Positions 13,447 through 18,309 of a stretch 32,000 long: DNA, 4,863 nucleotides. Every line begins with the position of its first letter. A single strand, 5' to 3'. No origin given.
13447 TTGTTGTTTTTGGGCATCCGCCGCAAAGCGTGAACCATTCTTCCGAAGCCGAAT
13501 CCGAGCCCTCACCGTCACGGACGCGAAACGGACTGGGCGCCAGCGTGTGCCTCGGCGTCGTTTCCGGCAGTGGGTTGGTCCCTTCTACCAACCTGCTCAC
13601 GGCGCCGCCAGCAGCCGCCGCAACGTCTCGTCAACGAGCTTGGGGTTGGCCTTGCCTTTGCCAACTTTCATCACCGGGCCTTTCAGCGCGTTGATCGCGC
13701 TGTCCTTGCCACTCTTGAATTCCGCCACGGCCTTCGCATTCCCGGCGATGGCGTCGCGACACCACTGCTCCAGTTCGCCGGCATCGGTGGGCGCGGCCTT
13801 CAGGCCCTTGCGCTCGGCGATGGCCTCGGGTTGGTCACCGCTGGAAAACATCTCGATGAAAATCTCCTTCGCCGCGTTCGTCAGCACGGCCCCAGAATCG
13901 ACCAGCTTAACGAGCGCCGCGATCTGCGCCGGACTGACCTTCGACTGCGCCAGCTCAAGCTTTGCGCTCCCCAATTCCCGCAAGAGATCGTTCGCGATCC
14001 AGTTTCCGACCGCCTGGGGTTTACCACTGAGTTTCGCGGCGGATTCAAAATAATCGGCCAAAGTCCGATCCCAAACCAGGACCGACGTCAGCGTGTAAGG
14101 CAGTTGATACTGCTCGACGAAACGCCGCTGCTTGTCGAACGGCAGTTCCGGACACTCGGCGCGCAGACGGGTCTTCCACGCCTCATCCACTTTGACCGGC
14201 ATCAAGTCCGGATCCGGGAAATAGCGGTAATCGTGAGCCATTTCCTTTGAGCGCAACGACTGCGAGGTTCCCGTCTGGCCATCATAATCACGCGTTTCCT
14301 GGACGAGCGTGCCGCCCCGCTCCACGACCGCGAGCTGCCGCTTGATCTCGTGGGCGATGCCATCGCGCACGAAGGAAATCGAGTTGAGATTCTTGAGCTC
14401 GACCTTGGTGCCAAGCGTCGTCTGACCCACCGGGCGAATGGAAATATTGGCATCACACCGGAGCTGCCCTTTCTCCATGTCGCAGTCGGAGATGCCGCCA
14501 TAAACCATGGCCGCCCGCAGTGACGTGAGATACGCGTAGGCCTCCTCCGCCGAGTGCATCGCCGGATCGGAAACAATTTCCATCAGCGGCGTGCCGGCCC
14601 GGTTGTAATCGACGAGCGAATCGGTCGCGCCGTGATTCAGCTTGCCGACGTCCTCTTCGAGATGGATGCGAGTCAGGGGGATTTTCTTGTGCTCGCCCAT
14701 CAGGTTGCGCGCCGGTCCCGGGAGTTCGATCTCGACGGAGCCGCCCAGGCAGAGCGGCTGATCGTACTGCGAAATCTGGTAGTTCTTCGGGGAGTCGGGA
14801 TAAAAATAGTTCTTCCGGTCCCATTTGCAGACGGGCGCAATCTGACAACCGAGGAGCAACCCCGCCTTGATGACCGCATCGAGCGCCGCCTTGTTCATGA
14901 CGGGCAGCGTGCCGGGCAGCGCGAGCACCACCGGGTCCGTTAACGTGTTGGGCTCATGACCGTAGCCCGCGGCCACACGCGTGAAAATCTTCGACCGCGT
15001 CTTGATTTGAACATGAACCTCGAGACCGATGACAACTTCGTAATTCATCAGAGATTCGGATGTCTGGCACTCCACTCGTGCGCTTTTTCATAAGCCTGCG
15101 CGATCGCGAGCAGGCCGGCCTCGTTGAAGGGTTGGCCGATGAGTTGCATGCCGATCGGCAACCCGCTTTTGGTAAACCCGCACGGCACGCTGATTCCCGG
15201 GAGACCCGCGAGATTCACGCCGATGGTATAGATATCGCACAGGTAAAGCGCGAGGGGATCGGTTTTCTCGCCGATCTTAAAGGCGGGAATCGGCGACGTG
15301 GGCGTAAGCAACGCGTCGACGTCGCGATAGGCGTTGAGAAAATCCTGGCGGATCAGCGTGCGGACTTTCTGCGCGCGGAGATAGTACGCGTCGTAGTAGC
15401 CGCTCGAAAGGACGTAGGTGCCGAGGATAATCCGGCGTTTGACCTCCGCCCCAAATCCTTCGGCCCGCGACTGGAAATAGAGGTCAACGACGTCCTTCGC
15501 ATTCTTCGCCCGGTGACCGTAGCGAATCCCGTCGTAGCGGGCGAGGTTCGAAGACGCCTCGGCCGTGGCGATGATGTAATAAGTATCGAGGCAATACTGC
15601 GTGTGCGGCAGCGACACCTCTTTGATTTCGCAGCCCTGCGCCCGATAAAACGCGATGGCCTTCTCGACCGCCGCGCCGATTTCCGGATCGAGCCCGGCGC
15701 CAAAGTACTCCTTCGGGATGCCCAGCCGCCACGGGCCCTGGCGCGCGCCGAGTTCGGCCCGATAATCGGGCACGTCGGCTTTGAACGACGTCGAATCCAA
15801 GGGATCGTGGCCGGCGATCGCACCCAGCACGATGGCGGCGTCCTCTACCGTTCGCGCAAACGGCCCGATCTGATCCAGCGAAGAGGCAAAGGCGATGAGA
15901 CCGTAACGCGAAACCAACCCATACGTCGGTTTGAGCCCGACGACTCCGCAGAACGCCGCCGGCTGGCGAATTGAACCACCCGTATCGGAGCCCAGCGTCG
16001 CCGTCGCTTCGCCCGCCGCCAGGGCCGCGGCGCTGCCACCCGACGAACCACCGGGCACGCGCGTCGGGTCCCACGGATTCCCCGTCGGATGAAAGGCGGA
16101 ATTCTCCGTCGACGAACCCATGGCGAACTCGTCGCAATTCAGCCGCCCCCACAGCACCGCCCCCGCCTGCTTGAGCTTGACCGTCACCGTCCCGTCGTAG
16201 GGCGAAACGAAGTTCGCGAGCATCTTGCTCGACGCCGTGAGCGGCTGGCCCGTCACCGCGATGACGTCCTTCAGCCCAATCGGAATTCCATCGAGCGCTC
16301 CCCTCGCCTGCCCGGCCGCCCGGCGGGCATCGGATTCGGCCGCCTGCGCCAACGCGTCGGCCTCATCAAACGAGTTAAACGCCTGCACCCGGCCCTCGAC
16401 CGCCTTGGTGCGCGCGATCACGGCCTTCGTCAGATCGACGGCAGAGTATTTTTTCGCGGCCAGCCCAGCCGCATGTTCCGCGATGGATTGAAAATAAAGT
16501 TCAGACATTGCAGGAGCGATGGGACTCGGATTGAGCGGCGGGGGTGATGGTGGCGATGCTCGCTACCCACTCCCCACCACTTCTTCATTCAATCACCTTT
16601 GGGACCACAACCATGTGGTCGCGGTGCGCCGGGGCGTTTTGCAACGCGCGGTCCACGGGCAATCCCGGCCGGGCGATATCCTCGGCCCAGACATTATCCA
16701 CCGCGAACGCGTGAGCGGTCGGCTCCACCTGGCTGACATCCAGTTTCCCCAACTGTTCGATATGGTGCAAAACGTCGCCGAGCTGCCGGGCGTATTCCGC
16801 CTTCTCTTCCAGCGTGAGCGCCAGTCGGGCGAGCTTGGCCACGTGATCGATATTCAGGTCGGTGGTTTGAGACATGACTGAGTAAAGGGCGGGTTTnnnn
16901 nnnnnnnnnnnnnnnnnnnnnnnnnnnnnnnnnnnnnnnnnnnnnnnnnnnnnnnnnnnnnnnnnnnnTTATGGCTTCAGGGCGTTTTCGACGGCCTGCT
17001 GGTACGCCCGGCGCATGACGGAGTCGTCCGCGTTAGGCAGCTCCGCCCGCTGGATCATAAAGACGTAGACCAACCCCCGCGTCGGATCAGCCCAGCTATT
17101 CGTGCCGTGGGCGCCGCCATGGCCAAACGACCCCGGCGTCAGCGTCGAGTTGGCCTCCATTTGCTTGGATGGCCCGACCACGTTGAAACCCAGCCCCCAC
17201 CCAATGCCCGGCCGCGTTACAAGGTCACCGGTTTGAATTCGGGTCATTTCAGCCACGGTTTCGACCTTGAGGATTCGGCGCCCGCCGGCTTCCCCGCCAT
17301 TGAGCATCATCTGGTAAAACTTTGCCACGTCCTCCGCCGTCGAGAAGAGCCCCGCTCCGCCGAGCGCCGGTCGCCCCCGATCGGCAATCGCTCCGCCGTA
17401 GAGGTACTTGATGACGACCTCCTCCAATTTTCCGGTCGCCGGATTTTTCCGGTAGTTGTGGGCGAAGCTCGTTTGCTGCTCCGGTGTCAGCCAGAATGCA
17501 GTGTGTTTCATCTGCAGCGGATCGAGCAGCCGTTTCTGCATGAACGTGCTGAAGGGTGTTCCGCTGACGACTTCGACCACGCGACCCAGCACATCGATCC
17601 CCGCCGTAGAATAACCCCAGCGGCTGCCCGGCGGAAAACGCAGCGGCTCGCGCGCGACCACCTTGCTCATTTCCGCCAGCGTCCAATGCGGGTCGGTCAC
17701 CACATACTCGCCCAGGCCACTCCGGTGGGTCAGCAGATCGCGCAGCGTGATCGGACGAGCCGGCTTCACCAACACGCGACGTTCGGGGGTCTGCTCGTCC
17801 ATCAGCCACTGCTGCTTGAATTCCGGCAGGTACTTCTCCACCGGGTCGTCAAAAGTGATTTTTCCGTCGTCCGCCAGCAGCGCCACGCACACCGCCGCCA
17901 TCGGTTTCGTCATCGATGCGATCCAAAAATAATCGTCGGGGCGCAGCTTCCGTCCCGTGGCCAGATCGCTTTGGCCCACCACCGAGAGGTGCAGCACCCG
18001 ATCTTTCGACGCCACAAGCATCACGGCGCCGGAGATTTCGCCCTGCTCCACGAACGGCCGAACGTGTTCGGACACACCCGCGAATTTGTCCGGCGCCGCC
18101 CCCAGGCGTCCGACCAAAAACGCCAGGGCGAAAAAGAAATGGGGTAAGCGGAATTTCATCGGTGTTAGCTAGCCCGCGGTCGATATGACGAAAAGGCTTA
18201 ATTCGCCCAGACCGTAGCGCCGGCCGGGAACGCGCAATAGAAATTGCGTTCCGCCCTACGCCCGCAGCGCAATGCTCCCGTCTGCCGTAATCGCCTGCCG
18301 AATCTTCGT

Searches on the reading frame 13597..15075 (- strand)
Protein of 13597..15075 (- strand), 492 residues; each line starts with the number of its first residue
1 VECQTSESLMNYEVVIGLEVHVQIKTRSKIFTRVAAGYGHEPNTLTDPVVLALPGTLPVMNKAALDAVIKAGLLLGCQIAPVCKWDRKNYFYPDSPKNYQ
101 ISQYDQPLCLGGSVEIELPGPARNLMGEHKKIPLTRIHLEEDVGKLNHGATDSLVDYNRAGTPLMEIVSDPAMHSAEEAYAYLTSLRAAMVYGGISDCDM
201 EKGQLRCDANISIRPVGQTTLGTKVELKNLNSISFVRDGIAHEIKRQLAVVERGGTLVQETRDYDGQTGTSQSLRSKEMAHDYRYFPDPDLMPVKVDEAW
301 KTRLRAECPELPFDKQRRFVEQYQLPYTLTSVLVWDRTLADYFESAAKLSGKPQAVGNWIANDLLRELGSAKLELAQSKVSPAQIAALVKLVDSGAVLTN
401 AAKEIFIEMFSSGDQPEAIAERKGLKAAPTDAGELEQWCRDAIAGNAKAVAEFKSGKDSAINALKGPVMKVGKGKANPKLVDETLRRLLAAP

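Call 50: search_protein_families(library=pfam, proteins=[window:13597-15075:-], max_evalue=0.0001)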
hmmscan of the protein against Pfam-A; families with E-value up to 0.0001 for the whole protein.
window:13597-15075:- (492 aa): 2 families
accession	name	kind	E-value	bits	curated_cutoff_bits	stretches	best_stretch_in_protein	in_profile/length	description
PF02934.20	GatB_N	-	6.3e-109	363.9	23.4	1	14-300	1-275/277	GatB/GatE catalytic domain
PF02637.23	GatB_Yqey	-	1.2e-39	136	27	1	341-489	1-148/148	GatB domain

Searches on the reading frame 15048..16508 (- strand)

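Call 9: search_protein_families(library=pfam, proteins=[window:15048-16508:-], max_evalue=0.001)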
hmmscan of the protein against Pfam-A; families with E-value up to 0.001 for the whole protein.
window:15048-16508:- (486 aa): 1 family
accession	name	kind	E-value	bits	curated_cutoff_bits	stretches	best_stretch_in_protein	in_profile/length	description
PF01425.27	Amidase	-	3.3e-158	527.8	27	1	25-467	1-445/445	Amidase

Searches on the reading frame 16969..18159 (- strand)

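Call 9: search_protein_families(library=pfam, proteins=[window:16969-18159:-], max_evalue=0.001)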
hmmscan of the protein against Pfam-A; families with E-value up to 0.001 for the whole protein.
window:16969-18159:- (396 aa): 1 family
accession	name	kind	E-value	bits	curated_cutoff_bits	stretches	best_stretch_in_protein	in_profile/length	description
PF00144.29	Beta-lactamase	-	2.6e-74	250.8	27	1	30-376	2-316/329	Beta-lactamase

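Call 68: search_protein_families(library=pfam, proteins=[window:16969-18159:-], max_evalue=0.0001)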
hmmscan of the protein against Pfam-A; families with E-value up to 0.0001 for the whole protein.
window:16969-18159:- (396 aa): 1 family
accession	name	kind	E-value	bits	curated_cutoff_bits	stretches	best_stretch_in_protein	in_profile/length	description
PF00144.29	Beta-lactamase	-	2.6e-74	250.8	27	1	30-376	2-316/329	Beta-lactamase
